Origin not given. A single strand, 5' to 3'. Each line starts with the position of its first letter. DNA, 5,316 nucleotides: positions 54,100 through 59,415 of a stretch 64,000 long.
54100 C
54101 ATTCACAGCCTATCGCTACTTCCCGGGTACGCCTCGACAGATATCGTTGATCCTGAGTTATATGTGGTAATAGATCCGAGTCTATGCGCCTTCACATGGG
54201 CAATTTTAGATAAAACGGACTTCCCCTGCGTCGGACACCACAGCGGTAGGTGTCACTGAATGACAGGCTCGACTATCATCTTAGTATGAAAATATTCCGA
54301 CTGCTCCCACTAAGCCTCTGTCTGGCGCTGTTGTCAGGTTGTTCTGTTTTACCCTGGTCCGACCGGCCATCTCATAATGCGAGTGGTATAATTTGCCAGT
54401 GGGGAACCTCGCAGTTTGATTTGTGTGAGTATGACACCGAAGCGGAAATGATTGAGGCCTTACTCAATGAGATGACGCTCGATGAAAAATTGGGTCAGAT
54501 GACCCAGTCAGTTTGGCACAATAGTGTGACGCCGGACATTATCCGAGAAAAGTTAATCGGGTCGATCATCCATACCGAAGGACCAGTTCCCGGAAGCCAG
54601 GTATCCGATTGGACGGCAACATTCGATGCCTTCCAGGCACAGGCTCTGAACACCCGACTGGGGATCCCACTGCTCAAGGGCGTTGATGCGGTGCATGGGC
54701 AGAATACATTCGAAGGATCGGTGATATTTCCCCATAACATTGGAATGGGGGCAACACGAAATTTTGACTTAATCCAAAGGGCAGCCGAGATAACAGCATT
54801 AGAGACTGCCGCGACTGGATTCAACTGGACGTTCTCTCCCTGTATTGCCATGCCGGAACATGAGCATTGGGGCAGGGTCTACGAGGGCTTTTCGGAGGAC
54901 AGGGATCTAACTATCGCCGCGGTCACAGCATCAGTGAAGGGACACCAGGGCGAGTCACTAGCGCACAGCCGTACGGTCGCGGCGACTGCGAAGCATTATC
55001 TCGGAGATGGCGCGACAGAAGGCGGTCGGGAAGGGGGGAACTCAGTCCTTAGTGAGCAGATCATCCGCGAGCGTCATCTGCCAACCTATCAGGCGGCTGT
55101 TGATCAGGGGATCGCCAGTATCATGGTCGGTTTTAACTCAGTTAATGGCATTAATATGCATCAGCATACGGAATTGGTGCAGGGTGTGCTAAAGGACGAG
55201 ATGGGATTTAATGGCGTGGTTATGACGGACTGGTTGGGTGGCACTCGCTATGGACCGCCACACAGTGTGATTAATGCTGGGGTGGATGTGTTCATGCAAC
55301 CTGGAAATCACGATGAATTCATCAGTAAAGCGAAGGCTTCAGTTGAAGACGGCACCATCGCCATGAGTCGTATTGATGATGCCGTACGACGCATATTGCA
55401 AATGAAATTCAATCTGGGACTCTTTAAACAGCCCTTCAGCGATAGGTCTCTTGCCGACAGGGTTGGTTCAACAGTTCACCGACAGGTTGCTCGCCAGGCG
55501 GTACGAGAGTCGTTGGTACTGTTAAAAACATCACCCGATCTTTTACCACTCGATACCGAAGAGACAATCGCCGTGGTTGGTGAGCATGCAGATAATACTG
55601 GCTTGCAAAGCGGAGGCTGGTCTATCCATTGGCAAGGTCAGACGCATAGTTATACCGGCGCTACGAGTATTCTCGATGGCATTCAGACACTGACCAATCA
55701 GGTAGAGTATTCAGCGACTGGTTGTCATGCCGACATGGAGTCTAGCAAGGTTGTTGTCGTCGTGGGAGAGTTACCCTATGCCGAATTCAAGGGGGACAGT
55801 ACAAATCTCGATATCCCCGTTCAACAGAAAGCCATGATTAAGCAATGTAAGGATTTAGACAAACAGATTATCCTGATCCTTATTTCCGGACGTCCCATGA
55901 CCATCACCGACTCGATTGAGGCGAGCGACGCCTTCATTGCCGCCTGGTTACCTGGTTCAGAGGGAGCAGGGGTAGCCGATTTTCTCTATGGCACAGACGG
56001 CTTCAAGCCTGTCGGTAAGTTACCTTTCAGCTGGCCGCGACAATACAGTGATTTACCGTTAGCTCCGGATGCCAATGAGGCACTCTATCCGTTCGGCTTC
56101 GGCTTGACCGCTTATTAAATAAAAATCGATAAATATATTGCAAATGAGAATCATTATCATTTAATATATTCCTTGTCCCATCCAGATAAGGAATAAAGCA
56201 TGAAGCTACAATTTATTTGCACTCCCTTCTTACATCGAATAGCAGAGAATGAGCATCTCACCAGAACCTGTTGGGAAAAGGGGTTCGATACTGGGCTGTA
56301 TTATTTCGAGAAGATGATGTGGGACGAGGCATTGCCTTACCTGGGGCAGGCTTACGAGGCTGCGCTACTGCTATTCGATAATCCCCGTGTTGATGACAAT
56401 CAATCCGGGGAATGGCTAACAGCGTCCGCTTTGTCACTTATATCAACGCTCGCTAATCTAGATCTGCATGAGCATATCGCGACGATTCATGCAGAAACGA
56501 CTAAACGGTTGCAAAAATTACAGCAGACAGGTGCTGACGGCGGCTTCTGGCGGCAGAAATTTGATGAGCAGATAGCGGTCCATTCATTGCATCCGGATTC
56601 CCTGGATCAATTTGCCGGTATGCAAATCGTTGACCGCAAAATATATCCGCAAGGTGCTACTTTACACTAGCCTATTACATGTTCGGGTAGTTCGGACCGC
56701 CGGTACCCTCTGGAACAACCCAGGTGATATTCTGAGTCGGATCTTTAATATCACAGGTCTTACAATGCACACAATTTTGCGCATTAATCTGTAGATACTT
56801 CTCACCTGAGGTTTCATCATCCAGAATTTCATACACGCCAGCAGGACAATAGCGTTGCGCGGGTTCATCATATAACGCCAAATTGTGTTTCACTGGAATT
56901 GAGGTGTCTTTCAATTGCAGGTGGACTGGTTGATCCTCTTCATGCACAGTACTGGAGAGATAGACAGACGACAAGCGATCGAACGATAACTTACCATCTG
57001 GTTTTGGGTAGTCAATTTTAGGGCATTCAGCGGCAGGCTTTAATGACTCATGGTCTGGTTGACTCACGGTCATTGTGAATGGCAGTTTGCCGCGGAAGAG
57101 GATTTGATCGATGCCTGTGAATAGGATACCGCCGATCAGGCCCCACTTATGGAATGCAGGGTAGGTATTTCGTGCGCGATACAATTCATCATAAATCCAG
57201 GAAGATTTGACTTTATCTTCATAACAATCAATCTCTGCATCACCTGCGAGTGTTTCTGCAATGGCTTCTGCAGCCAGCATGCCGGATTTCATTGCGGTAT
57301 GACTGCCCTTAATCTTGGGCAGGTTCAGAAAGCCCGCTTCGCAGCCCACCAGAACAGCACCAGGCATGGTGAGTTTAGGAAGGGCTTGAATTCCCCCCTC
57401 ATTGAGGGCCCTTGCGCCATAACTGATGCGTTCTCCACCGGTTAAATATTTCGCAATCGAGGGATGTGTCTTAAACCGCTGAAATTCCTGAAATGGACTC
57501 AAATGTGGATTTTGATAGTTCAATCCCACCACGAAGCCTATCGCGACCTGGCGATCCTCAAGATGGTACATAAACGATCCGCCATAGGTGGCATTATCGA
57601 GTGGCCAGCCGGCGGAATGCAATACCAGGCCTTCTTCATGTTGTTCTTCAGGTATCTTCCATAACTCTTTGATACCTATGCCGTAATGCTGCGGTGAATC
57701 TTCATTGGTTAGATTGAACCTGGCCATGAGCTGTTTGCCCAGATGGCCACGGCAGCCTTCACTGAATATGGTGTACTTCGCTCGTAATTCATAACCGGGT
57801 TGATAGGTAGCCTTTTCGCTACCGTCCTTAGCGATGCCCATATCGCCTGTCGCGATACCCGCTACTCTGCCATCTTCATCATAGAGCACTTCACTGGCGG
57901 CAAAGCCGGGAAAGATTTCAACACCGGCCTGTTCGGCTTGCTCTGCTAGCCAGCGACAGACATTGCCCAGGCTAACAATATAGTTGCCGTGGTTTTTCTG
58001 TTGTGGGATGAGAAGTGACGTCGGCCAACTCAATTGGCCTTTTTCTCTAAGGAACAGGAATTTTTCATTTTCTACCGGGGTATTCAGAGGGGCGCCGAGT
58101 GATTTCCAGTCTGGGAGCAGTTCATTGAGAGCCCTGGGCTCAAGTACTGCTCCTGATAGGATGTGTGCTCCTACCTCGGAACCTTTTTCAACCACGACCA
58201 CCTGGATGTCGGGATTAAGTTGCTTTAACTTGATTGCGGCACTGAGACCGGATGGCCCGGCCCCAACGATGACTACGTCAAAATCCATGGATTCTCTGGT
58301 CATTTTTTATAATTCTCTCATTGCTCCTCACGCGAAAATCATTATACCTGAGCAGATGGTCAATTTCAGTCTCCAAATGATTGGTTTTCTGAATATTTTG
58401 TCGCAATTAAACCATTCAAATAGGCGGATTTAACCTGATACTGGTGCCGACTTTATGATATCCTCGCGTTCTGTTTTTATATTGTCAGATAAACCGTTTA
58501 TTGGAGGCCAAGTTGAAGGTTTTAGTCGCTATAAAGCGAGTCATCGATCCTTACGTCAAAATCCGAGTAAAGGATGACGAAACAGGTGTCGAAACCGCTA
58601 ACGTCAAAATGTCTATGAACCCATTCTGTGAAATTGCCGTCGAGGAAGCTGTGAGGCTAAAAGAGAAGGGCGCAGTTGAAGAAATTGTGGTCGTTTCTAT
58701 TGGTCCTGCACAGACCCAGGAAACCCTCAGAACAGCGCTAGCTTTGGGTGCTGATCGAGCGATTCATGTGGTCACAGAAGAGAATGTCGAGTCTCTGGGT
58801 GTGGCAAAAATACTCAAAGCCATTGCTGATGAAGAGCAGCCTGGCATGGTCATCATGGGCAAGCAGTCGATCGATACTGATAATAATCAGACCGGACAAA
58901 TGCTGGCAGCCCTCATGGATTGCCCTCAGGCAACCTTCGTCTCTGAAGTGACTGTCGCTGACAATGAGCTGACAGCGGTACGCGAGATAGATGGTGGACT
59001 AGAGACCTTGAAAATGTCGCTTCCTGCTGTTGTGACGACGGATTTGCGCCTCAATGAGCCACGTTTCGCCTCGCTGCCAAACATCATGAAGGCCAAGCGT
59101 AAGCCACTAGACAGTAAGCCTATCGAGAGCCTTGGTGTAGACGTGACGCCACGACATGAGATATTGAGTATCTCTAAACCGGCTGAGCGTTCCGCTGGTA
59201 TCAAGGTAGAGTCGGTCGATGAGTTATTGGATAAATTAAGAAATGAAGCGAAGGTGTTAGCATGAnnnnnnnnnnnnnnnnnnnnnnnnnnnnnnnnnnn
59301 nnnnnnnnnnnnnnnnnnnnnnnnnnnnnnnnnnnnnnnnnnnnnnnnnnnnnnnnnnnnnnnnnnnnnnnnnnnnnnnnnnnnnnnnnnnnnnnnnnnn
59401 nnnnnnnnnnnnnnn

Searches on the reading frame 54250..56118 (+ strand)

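Call 49: search_protein_families(library=pfam, proteins=[window:54250-56118:+], max_evalue=0.0001)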
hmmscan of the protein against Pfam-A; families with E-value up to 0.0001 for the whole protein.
window:54250-56118:+ (622 aa): 2 families
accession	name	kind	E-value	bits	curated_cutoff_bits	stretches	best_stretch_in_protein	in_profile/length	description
PF00933.27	Glyco_hydro_3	-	4e-64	217.5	27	1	76-384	1-315/316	Glycosyl hydrolase family 3 N terminal domain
PF01915.27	Glyco_hydro_3_C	-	1.7e-36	126.5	31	1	422-620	1-199/200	Glycosyl hydrolase family 3 C-terminal domain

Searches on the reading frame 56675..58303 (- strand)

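Call 49: search_protein_families(library=pfam, proteins=[window:56675-58303:-], max_evalue=0.0001)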
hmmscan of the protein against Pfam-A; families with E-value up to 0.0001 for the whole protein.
window:56675-58303:- (542 aa): 11 families
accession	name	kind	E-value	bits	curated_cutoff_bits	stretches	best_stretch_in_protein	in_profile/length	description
PF05187.19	Fer4_ETF_QO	-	4.9e-51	171.6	24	1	437-539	1-103/104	Electron transfer flavoprotein-ubiquinone oxidoreductase, 4Fe-4S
PF21162.3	ETFQO_UQ-bd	-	2e-44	150.5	27.7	1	207-300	1-96/96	ETF-QO, ubiquinone-binding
PF01946.23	Thi4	-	2.8e-11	43.5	26.2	1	5-51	15-60/235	Thi4 family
PF00890.30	FAD_binding_2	-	3.1e-10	40.3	20.4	1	9-48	1-38/414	FAD binding domain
PF01266.30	DAO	-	4.7e-10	40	27.9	1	9-46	1-36/353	FAD dependent oxidoreductase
PF01494.25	FAD_binding_3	-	2.6e-08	33.9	22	1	8-201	2-176/349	FAD binding domain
PF13450.12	NAD_binding_8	-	4.3e-08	33.8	21.9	1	12-52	1-39/68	NAD(P)-binding Rossmann-like domain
PF00070.33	Pyr_redox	-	7e-06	26.9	22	0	10-42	2-32/82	Pyridine nucleotide-disulphide oxidoreductase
PF07992.20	Pyr_redox_2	-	1.3e-05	25.3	26.1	1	8-56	1-49/291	Pyridine nucleotide-disulphide oxidoreductase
PF03486.20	HI0933_like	-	2e-05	24.6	50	1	9-49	2-40/244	HI0933-like protein Rossmann domain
PF13738.12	Pyr_redox_3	-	5.2e-05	23.1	30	1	11-47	1-35/305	Pyridine nucleotide-disulphide oxidoreductase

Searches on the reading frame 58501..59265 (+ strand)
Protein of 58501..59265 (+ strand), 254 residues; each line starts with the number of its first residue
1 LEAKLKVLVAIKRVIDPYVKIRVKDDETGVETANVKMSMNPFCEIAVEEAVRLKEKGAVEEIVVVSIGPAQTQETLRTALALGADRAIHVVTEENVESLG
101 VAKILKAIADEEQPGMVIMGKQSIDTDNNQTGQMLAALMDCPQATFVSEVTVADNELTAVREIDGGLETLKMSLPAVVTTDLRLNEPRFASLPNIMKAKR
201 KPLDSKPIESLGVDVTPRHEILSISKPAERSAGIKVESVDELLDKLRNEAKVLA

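Call 95: search_protein_families(library=pfam, proteins=[window:58501-59265:+], max_evalue=0.001)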
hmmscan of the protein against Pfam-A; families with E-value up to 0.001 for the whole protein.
window:58501-59265:+ (254 aa): 1 family
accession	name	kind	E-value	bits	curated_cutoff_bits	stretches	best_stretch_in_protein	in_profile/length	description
PF01012.27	ETF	-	6.1e-40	137.4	26.7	1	30-205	4-175/181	Electron transfer flavoprotein domain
